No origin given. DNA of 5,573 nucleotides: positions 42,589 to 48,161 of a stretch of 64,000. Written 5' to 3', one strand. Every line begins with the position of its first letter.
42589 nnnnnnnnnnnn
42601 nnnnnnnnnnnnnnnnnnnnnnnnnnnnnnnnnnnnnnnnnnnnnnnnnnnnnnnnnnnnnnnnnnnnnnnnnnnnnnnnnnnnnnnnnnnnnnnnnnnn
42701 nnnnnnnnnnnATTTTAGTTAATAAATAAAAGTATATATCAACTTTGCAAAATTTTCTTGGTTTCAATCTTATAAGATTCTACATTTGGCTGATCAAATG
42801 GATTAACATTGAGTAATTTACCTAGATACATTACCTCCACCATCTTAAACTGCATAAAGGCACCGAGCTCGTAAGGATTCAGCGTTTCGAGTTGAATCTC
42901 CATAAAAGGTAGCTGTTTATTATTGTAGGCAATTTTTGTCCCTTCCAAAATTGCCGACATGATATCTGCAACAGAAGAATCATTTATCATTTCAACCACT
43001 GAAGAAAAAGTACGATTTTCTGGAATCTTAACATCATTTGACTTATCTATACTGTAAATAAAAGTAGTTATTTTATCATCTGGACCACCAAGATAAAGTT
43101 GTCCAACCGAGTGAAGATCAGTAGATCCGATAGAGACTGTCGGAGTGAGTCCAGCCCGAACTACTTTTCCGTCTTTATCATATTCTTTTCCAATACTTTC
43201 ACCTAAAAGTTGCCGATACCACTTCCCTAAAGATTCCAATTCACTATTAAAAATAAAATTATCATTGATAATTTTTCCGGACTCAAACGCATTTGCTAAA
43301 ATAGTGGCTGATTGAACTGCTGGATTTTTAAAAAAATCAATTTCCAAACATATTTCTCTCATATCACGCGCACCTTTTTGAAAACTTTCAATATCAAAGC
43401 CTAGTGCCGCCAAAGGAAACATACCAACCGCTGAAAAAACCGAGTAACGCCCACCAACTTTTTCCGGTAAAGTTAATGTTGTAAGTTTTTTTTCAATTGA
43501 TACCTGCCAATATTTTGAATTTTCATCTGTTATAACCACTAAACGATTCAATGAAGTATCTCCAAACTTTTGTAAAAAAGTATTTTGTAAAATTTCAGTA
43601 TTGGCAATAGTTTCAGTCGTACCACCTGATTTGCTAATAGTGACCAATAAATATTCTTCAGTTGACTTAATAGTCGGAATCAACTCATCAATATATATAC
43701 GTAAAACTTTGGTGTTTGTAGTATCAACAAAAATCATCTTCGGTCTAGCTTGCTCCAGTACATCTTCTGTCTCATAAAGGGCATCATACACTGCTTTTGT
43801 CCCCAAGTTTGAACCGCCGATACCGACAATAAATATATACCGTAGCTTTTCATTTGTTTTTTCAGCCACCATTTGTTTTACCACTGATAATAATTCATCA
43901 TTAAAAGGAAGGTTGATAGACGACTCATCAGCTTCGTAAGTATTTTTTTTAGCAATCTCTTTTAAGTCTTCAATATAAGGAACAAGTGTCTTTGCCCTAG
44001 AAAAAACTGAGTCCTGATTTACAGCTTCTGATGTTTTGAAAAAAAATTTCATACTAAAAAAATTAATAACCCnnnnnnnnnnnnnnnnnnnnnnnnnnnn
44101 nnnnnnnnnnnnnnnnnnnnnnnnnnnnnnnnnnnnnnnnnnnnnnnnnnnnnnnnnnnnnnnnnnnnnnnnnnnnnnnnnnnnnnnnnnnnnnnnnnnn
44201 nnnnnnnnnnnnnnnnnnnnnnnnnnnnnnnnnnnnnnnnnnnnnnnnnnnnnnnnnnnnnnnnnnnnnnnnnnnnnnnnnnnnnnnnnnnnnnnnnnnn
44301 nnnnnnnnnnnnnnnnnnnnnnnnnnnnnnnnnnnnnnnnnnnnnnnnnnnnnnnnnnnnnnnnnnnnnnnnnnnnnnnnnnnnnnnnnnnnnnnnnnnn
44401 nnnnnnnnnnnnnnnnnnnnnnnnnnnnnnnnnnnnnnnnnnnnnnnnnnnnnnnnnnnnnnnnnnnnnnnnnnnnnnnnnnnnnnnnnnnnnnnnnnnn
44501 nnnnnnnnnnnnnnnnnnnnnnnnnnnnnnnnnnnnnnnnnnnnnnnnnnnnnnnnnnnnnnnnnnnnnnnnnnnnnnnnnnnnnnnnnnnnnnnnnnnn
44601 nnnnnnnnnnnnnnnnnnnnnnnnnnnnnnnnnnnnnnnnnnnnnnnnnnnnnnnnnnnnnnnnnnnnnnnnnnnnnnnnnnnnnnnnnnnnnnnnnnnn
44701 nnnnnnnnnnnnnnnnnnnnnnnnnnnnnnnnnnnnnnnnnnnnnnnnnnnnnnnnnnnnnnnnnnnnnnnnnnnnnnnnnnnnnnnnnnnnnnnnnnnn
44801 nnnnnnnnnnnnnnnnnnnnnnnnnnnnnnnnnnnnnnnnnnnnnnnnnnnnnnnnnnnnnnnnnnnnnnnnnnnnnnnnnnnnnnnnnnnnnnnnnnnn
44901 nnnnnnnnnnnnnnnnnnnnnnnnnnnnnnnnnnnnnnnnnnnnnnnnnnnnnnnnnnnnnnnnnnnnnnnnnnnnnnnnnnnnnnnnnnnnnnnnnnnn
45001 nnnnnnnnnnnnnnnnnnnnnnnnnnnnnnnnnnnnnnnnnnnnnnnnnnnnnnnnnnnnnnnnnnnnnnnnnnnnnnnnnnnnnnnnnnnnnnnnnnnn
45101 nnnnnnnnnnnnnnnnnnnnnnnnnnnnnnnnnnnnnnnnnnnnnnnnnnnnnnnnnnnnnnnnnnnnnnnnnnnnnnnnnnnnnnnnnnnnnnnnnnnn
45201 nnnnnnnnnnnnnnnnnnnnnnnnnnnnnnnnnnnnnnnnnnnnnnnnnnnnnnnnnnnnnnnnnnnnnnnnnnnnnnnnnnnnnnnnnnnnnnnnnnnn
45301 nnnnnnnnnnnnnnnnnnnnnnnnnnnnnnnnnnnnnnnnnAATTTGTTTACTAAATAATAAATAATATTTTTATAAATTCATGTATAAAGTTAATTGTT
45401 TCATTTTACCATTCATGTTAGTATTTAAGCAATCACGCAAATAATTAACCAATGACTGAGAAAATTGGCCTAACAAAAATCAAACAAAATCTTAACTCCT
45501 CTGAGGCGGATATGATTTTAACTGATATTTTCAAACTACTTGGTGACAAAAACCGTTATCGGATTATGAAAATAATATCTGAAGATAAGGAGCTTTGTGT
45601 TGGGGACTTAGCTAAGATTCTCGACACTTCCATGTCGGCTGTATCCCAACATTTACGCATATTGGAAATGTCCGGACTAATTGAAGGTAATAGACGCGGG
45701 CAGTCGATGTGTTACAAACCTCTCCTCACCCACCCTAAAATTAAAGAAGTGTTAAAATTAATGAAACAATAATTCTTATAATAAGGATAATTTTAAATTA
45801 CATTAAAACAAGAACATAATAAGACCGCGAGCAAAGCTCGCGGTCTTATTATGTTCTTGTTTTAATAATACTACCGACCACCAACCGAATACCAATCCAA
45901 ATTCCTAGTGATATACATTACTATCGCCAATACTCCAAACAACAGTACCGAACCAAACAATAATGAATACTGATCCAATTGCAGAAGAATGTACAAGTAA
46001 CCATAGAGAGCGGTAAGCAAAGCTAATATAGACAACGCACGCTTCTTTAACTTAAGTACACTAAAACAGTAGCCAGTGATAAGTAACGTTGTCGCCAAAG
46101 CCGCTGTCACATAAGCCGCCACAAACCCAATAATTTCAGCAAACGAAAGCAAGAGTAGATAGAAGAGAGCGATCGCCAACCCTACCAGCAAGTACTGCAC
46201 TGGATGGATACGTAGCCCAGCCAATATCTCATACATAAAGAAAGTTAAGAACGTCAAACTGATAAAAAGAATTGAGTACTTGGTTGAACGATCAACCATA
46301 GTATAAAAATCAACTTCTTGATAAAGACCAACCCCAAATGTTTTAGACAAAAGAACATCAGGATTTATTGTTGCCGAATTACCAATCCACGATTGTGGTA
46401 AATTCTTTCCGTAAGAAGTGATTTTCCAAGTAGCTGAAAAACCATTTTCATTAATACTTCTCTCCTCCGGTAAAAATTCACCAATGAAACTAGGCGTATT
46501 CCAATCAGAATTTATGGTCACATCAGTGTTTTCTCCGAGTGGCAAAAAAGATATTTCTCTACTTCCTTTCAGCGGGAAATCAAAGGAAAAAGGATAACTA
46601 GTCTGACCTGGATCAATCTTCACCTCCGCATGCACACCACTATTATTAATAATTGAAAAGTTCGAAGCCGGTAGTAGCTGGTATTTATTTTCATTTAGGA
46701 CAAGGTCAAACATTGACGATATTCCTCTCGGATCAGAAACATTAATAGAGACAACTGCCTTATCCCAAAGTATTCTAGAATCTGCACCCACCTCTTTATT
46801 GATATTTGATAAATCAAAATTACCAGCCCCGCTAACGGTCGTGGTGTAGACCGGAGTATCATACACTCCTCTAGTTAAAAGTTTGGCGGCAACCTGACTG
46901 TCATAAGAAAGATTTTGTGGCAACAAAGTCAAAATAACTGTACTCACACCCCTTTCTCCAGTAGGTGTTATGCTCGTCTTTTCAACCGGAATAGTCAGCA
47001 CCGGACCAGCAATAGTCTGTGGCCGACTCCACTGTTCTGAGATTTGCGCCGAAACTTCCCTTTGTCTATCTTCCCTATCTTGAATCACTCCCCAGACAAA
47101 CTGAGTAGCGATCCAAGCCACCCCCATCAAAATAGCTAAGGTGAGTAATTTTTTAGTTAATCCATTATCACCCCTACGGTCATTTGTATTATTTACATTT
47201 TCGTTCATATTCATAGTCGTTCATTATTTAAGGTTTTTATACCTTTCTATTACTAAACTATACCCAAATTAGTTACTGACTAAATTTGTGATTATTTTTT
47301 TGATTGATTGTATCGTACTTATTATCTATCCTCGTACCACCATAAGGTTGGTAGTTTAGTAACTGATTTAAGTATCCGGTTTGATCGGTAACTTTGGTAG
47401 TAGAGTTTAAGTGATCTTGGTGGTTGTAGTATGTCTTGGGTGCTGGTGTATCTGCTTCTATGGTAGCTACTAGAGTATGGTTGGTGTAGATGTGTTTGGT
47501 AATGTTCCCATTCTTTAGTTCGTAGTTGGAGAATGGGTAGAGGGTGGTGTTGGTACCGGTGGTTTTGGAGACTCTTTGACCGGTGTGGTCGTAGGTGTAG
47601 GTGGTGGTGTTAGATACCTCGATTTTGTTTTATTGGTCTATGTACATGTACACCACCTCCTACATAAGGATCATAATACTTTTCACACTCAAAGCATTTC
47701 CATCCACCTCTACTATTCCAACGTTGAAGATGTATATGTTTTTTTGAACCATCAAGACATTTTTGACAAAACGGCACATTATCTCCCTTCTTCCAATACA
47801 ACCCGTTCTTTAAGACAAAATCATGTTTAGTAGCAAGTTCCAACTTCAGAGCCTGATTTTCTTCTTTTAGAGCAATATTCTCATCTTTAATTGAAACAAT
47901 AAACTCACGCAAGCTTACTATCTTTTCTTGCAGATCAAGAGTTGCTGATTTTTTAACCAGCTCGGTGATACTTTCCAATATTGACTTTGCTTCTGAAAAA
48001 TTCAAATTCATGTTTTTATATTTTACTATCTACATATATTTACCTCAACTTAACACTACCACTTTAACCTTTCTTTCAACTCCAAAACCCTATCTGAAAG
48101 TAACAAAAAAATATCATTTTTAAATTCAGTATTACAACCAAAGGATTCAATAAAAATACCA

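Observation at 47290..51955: Array of orphan Rhs C-terminal toxin/immunity cassettes retaining 290-480 bp of core homology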

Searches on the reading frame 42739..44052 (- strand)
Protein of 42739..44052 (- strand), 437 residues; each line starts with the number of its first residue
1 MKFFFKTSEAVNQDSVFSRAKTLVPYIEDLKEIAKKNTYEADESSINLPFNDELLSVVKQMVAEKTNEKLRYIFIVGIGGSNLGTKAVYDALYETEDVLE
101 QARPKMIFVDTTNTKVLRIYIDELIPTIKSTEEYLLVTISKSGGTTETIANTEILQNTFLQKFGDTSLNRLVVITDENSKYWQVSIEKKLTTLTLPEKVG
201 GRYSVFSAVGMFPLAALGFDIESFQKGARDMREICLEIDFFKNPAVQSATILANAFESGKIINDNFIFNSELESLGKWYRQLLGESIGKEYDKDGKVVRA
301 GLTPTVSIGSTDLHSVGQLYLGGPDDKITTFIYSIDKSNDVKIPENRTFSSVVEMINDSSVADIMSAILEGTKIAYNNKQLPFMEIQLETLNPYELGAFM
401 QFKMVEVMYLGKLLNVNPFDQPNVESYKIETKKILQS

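Call 8: search_protein_families(library=pfam, max_evalue=0.01, proteins=[window:42739-44052:-])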
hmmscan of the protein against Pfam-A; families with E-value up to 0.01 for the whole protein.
window:42739-44052:- (437 aa): 1 family
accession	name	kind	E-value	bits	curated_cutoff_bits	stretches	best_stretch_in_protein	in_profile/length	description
PF00342.24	PGI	-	1.6e-28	100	22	1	65-435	91-466/486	Phosphoglucose isomerase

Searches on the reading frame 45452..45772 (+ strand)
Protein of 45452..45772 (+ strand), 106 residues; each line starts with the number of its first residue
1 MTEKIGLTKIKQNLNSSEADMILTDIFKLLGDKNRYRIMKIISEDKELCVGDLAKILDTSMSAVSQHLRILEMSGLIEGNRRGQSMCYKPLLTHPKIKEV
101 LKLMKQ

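Call 8: search_protein_families(library=pfam, max_evalue=0.01, proteins=[window:45452-45772:+])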
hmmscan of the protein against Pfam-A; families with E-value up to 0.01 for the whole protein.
window:45452-45772:+ (106 aa): 10 families
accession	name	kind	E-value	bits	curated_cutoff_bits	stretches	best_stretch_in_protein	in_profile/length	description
PF01022.26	HTH_5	-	2.4e-14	53.4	22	1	32-78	1-46/47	Bacterial regulatory protein, arsR family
PF12840.13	HTH_20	-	5.3e-11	42.8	27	1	30-78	1-49/51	Helix-turn-helix domain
PF13412.12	HTH_24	-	9.9e-08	31.9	21.9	1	32-78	2-48/48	Winged helix-turn-helix DNA-binding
PF01047.28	MarR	-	1.4e-06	28.5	24.6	1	34-78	4-48/59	MarR family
PF25212.1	HVO_A0114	-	1.6e-06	28.2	27.6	1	25-86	15-75/84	HVO_A0114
PF08279.18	HTH_11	-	0.00011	22.4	25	1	36-82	3-51/55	HTH domain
PF03965.22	Penicillinase_R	-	0.0014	19.4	22.6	1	37-99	7-73/115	Penicillinase repressor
PF13601.12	HTH_34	-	0.0031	18.1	27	1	35-79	2-46/80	Winged helix DNA-binding domain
PF21476.4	PF0610-like_N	-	0.0034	18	33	1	35-71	3-38/50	PF0610-like, N-terminal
PF13545.12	HTH_Crp_2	-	0.0063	16.9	27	1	51-82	26-56/70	Crp-like helix-turn-helix domain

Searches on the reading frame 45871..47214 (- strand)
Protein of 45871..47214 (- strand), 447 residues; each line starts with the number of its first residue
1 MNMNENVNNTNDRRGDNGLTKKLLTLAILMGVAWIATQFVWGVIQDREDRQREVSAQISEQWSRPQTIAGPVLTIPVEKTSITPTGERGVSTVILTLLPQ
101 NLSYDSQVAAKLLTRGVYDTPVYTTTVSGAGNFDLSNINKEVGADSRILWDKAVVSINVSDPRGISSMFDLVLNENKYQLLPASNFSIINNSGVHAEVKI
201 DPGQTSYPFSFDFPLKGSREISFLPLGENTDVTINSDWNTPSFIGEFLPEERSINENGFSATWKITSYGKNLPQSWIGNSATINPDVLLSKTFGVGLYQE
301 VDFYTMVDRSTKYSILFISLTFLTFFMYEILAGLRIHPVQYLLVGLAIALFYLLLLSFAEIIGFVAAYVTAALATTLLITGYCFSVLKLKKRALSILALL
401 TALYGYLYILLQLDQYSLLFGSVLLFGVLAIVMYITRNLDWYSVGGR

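Call 8: search_protein_families(library=pfam, max_evalue=0.01, proteins=[window:45871-47214:-])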
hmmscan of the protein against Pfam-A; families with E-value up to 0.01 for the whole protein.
window:45871-47214:- (447 aa): 2 families
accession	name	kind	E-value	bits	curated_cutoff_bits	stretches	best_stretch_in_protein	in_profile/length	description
PF06123.17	CreD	-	6.1e-141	470.6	23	1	20-442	3-428/428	Inner membrane protein CreD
PF12713.12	DUF3806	-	0.004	17.4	21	0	16-69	18-70/86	Domain of unknown function (DUF3806)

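Call 10: find_encoding_contigs(protein=window:45871-47214:-, flank=10000, max_places=6)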
Protein window:45871-47214:- (447 aa): no gene with exactly this product is on record in the collection.

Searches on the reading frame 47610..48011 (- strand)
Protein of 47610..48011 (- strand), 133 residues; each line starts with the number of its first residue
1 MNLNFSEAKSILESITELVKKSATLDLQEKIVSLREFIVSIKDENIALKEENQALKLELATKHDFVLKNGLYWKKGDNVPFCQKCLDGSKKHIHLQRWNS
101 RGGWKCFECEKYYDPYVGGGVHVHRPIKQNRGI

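Call 8: search_protein_families(library=pfam, max_evalue=0.01, proteins=[window:47610-48011:-])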
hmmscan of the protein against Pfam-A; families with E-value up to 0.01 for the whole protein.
window:47610-48011:- (133 aa): 1 family
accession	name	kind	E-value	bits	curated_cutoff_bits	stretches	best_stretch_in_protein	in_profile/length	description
PF06156.18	YabA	-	0.0083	17.2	30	0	8-62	3-55/103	Initiation control protein YabA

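Call 18: search_protein_families(library=pfam, max_evalue=5, proteins=[window:47610-48011:-])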
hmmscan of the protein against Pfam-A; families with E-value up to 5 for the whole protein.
window:47610-48011:- (133 aa): 4 families
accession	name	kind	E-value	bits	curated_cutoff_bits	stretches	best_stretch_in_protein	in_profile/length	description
PF06156.18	YabA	-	0.0083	17.2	30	1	8-62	3-55/103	Initiation control protein YabA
PF07407.17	Seadorna_VP6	-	0.014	15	27.2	1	32-61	5-34/399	Seadornavirus VP6 protein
PF01166.23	TSC22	-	0.027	15.1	30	1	17-58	2-43/57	TSC-22/dip/bun family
PF10496.14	Syntaxin-18_N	-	0.23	12.2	30.6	0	26-48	52-74/87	SNARE-complex protein Syntaxin-18 N-terminus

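Call 28: search_protein_families(library=padloc, max_evalue=0.01, proteins=[window:47610-48011:-])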
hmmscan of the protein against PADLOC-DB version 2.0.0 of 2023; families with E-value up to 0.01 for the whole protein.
window:47610-48011:- (133 aa): 0 families

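Call 71: search_protein_families(library=phrogs, max_evalue=0.01, proteins=[window:47610-48011:-])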
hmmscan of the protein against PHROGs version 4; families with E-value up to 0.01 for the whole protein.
window:47610-48011:- (133 aa): 1 family
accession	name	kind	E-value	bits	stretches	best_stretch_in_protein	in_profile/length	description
phrog_1244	-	unknown function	8.6e-07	29.5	1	14-113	34-143/157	-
